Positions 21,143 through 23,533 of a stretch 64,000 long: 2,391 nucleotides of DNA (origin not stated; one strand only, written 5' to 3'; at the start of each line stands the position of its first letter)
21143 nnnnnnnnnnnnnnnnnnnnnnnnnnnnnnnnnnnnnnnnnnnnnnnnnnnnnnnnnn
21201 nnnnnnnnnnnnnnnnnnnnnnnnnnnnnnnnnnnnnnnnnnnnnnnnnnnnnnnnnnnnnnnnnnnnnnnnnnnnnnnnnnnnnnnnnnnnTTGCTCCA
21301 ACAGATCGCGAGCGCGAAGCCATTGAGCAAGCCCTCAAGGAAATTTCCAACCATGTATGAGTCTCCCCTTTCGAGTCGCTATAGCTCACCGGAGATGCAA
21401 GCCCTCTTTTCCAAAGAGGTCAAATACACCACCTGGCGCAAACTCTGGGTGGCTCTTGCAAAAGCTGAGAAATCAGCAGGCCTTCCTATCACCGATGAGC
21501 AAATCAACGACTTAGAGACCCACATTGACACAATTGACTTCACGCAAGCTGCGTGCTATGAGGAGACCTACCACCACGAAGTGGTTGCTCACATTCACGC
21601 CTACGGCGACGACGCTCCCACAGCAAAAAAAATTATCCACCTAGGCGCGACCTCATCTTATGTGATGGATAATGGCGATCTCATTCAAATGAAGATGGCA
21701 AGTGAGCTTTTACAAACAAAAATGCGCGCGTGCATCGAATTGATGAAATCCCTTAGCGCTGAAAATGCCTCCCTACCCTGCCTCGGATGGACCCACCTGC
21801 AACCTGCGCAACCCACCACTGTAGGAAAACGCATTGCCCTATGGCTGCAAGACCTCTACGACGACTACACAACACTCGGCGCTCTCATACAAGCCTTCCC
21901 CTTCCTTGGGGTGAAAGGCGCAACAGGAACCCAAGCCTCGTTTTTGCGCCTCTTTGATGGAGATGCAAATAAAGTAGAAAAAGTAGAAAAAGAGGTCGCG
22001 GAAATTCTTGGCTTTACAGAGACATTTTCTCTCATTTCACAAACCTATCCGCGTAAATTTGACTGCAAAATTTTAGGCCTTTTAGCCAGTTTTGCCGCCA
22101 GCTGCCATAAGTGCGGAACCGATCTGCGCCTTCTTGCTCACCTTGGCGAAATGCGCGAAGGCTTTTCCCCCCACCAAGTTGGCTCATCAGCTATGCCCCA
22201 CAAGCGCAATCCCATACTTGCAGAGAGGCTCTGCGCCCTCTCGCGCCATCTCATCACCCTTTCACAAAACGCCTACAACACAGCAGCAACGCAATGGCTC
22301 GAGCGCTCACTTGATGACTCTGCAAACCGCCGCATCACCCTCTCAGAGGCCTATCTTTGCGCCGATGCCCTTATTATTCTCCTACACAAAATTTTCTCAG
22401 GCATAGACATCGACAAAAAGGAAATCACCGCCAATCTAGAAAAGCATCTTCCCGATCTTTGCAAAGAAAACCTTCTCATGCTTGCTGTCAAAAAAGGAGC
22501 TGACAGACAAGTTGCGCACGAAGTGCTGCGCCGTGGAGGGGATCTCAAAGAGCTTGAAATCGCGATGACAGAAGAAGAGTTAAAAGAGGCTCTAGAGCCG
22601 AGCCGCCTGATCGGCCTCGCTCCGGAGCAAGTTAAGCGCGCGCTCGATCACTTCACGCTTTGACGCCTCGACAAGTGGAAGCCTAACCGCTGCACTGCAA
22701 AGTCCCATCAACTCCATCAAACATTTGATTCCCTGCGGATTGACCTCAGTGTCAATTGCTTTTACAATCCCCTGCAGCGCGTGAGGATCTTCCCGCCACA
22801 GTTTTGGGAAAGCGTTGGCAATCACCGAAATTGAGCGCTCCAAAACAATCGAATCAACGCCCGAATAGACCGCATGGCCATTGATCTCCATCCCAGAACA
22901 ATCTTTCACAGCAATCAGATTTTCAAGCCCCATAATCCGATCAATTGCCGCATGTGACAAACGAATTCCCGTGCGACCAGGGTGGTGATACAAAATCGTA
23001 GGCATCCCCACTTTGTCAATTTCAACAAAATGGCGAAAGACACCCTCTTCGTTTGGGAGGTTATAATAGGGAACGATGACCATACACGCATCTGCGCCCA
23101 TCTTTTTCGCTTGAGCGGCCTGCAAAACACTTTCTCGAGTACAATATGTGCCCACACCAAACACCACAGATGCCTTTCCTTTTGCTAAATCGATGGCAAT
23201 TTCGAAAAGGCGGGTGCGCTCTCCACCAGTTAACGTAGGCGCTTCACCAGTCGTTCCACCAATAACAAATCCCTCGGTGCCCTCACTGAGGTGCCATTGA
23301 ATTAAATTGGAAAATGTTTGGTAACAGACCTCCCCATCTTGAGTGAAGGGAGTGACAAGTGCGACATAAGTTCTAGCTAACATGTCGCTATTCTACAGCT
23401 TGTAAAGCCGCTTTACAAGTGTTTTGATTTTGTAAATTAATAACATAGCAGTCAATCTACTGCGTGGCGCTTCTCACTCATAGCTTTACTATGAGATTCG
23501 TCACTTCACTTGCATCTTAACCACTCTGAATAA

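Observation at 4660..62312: Hyper-abundant word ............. in genes and spacers, with an uptake-signal-like (DUS/USS-like) distribution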

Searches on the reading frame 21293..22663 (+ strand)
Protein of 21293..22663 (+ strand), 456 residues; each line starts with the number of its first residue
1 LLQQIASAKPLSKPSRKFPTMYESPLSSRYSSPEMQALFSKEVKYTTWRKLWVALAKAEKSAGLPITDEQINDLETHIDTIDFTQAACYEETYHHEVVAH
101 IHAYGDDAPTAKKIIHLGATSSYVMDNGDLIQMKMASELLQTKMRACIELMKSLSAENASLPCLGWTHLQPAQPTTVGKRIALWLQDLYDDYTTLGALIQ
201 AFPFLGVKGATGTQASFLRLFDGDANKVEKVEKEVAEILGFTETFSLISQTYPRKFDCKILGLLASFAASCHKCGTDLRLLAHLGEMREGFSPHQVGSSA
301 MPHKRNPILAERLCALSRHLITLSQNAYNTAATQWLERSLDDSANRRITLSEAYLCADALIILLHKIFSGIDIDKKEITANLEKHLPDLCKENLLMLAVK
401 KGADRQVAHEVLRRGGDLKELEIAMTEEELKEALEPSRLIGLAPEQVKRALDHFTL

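Call 6: search_protein_families(library=ncbifam, proteins=[window:21293-22663:+])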
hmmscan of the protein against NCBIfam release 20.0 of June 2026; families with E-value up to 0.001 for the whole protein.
window:21293-22663:+ (456 aa): 14 families
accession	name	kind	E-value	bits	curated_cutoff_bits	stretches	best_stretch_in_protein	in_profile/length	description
TIGR00928.1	purB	equivalog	2e-100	336.6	326.2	1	26-436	1-402/436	adenylosuccinate lyase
TIGR02426.1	protocat_pcaB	equivalog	6.2e-39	133.9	355.75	1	30-340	6-307/338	3-carboxy-cis,cis-muconate cycloisomerase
NF006500.1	PRK08937.2-4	subfamily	7.8e-38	130.4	626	1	28-452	12-444/448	adenylosuccinate lyase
NF052536.2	CoM_syn_XcbD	exception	2e-36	125.7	600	1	28-452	12-427/443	3-sulfopropionylcysteine synthase XcbD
NF006554.0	PRK09053.1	equivalog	1.9e-34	119.3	595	1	27-420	10-399/453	3-carboxy-cis,cis-muconate cycloisomerase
NF004631.0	PRK05975.1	equivalog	2.9e-31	108.8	371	1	30-322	15-297/352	3-carboxy-cis,cis-muconate cycloisomerase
NF006764.0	PRK09285.1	equivalog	1e-22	80.2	446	1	68-386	64-382/456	adenylosuccinate lyase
NF052556.1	NtrsucLyaStm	equivalog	9.2e-22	77.5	650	1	96-451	89-464/466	nitrosuccinate lyase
NF008909.0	PRK12273.1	subfamily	4e-14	52.4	510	1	135-443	157-465/474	aspartate ammonia-lyase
TIGR00979.1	fumC_II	equivalog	3.5e-08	32.6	664.75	1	148-440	165-457/458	class II fumarate hydratase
TIGR00839.1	aspA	equivalog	4.6e-08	32.4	681.2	1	142-440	159-457/468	aspartate ammonia-lyase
NF002563.0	PRK02186.1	subfamily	2.7e-05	22.6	625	1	159-385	554-771/890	argininosuccinate lyase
NF009089.0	PRK12425.1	equivalog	5.1e-05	22.3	840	1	151-389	169-407/464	class II fumarate hydratase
TIGR00838.1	argH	equivalog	0.00022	20.3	279.5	0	140-312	126-289/455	argininosuccinate lyase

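Call 30: search_solved_structures(query=window:21293-22663:+, show_alignments=2, max_evalue=1e-30)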
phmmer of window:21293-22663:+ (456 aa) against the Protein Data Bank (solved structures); distinct sequences matched with E-value up to 1e-30: 16.
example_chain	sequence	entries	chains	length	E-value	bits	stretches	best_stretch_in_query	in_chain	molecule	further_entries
4ffx_A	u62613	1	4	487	7.7e-127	427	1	18-413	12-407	Adenylosuccinate lyase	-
5nx8_A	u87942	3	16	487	8.3e-127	426.9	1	18-413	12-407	Adenylosuccinate lyase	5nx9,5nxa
2j91_A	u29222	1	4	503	8.4e-127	426.9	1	18-413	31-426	ADENYLOSUCCINATE LYASE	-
2vd6_A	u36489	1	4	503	8.4e-127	426.9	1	18-413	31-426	ADENYLOSUCCINATE LYASE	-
4flc_A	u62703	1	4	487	1e-125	423.3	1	18-413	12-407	Adenylosuccinate lyase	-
5v4l_A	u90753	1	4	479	2.4e-116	392.4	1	21-413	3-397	Adenylosuccinate lyase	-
5vkw_A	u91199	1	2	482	3.1e-113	382.2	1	21-413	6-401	Adenylosuccinate lyase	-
5eyt_A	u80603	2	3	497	3.6e-108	365.5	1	21-424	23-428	Adenylosuccinate lyase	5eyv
1yis_A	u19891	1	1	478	3.1e-88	299.8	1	21-423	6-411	adenylosuccinate lyase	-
4nle_A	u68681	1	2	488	3.9e-62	213.8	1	24-426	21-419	Adenylosuccinate lyase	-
9oo0_A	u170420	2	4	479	2.8e-54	187.9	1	25-415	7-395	Adenylosuccinate lyase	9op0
1dof_A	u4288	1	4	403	8.9e-37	130.3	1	21-412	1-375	ADENYLOSUCCINATE LYASE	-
1f1o_A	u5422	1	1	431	1.7e-35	126.1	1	28-452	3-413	ADENYLOSUCCINATE LYASE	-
2pfm_A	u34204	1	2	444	1.3e-34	123.1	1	26-438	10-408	Adenylosuccinate lyase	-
1c3u_A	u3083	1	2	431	5.1e-32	114.6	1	28-416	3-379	ADENYLOSUCCINATE LYASE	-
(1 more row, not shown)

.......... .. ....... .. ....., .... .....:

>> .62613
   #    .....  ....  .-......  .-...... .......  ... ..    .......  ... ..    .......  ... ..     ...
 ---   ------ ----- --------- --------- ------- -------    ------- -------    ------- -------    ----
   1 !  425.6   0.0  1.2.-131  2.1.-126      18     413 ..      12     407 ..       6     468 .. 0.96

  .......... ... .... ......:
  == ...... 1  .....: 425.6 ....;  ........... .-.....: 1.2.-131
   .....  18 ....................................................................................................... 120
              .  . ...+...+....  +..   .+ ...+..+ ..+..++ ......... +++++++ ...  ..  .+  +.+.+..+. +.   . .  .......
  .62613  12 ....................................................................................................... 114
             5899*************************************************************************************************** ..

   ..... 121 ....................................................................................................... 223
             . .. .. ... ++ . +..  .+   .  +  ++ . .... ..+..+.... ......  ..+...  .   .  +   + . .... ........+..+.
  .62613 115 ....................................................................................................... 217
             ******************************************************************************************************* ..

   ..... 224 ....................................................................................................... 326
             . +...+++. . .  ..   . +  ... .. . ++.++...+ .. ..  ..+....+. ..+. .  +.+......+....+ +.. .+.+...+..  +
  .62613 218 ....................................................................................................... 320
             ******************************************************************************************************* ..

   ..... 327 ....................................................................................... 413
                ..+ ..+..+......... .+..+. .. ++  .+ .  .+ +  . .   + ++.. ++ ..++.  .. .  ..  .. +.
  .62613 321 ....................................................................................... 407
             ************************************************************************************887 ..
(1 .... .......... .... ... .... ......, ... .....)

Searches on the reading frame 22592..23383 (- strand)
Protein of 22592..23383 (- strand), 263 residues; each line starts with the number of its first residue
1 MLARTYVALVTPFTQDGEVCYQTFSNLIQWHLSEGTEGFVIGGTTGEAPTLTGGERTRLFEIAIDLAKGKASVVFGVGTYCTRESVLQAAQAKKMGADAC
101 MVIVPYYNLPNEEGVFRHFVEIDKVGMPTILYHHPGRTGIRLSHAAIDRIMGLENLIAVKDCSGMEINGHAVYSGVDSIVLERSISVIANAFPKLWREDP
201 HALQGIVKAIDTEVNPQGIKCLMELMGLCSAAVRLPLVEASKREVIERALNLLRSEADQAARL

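Call 15: search_protein_families(library=ncbifam, proteins=[window:22592-23383:-], max_evalue=0.00001)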
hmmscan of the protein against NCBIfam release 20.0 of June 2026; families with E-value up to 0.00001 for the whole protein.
window:22592-23383:- (263 aa): 7 families
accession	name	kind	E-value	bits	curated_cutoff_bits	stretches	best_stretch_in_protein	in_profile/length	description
TIGR00674.1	dapA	equivalog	1e-54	185.3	206.15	1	6-244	3-275/286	4-hydroxy-tetrahydrodipicolinate synthase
TIGR02313.1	HpaI-NOT-DapA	exception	2.1e-36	125.2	396.7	1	8-163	7-165/294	2,4-dihydroxyhept-2-ene-1,7-dioic acid aldolase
NF003164.0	PRK04147.1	equivalog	6.7e-26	91.2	281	1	4-164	6-168/294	N-acetylneuraminate lyase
NF002958.0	PRK03620.1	subfamily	5.5e-24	84.5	278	1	10-164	19-170/307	5-dehydro-4-deoxyglucarate dehydratase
TIGR00683.1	nanA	equivalog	3.5e-22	79.1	382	1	6-164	5-165/293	N-acetylneuraminate lyase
TIGR03249.1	KdgD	equivalog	7.2e-19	68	373.95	1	10-164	17-169/299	5-dehydro-4-deoxyglucarate dehydratase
NF040954.1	Arch_KDGaldase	equivalog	2.2e-15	56.8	390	1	8-162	6-156/288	bifunctional 2-dehydro-3-deoxy-phosphogluconate/2-dehydro-3-deoxy-6-phosphogalactonate aldolase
